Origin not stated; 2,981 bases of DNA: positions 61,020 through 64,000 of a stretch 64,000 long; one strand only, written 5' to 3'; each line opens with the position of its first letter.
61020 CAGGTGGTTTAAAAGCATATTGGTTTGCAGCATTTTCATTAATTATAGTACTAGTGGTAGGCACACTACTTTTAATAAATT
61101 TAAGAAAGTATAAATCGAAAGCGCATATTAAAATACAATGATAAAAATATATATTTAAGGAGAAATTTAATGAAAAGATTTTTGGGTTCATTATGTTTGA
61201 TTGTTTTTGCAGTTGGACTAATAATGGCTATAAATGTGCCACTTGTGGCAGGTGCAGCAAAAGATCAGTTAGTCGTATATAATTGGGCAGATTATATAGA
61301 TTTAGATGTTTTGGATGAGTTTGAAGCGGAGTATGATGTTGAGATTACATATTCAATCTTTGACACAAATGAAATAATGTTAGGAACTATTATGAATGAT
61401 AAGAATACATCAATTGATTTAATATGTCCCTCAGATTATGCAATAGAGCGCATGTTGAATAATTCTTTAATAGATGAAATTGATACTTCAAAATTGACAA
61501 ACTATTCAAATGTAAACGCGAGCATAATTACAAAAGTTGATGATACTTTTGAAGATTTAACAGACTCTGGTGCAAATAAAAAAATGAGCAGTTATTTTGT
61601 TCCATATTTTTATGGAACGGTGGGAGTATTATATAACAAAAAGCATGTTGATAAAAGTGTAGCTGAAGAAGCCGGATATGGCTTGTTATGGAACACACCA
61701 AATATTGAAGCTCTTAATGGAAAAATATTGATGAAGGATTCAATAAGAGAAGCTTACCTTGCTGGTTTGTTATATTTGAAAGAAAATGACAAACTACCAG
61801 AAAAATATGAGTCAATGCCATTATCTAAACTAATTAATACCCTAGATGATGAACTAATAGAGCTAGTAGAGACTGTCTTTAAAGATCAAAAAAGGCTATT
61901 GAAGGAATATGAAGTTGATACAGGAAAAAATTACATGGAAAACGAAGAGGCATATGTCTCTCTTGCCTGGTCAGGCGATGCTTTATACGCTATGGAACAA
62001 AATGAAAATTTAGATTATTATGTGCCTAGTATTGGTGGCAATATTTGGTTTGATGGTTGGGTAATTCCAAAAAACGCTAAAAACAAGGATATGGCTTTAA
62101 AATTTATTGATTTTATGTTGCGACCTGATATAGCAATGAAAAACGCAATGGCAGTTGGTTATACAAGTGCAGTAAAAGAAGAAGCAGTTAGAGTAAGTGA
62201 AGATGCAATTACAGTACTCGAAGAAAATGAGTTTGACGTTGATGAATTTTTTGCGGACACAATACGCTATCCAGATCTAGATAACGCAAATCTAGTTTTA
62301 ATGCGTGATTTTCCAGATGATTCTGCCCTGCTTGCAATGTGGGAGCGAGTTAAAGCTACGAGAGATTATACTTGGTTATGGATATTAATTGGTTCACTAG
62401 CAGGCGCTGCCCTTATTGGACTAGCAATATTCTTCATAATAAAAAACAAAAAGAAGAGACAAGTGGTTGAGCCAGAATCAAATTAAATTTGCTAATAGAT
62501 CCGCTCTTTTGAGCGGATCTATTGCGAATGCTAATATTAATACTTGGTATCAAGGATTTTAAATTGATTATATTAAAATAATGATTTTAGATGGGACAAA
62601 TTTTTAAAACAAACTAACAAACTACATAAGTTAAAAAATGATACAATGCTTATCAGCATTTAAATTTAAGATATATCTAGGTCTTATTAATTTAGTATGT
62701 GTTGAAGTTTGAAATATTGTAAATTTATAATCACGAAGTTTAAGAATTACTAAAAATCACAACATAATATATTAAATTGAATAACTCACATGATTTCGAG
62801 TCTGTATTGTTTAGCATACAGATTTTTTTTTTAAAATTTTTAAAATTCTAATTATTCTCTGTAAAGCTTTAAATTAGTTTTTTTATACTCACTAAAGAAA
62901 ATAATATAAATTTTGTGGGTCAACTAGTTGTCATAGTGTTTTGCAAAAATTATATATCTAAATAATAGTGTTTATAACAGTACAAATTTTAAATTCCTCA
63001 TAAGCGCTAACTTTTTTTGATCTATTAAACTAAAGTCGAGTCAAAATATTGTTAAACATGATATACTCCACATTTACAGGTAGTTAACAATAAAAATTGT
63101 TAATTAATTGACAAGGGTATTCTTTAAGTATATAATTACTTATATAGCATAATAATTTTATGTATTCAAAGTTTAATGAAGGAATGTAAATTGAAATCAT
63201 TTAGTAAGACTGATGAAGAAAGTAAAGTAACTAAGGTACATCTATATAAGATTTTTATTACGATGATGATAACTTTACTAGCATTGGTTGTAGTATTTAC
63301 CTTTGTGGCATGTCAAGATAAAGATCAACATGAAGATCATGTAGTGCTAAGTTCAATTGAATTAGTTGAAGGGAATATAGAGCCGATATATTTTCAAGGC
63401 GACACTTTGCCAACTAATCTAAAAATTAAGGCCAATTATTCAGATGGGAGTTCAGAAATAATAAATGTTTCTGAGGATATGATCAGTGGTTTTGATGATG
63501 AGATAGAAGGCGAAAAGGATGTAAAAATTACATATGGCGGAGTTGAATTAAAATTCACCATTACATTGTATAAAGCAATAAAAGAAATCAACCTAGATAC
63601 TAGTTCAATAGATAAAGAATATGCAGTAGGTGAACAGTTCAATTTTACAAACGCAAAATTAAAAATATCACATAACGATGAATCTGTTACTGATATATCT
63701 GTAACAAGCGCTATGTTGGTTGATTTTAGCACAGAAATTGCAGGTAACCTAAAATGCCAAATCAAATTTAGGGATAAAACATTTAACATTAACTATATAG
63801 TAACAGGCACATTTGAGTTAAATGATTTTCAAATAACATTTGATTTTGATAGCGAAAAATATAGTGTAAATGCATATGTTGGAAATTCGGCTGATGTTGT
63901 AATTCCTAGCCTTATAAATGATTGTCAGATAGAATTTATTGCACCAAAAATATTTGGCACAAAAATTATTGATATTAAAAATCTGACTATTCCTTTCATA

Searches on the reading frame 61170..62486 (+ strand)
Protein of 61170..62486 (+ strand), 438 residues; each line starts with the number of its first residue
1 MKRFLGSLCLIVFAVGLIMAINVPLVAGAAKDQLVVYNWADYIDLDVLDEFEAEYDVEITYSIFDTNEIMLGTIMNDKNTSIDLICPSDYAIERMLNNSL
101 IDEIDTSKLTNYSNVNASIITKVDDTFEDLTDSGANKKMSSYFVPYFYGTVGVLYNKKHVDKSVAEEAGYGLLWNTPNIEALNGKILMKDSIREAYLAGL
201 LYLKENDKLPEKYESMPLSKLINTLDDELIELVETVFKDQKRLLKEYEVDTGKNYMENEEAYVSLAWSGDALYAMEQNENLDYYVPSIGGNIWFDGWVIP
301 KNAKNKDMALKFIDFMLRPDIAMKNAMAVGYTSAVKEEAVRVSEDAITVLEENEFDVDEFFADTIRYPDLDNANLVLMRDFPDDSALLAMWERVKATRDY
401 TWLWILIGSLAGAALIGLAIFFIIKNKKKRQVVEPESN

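Call 6: search_protein_families(library=pfam, proteins=[window:61170-62483:+], max_evalue=0.001)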
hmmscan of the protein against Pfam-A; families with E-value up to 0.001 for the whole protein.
window:61170-62483:+ (438 aa): 3 families
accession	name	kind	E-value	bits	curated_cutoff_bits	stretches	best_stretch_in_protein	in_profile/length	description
PF13416.11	SBP_bac_8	-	1.2e-21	78.2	27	1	48-338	3-265/279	Bacterial extracellular solute-binding protein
PF01547.30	SBP_bac_1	-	1.3e-13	52.1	26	1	43-321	10-305/307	Bacterial extracellular solute-binding protein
PF13343.11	SBP_bac_6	-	1.5e-09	38.2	24.6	1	91-338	20-224/245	Bacterial extracellular solute-binding protein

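Call 83: find_encoding_contigs(protein=window:61170-62486:+, flank=10000, max_places=3)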
Protein window:61170-62486:+ (438 aa): no gene with exactly this product is on record in the collection.

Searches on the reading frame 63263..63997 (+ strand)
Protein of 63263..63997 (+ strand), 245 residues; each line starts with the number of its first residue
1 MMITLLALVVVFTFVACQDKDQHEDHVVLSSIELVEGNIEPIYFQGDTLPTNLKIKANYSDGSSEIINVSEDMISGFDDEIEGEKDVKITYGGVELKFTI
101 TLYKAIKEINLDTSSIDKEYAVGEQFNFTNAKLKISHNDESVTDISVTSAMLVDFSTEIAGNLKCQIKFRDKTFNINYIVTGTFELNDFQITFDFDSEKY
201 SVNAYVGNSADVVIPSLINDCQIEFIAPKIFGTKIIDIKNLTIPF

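Call 82: search_protein_families(library=pfam, proteins=[window:63263-63997:+], max_evalue=0.1)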
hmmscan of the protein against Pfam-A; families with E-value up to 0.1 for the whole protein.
window:63263-63997:+ (245 aa): 2 families
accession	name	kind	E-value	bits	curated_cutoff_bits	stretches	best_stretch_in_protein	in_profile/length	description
PF07523.18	Big_3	-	3.1e-10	40.6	21.2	1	43-101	8-67/68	Bacterial Ig-like domain (group 3)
PF20374.3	DUF6669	-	0.068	13.2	27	0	11-46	92-127/156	Family of unknown function (DUF6669)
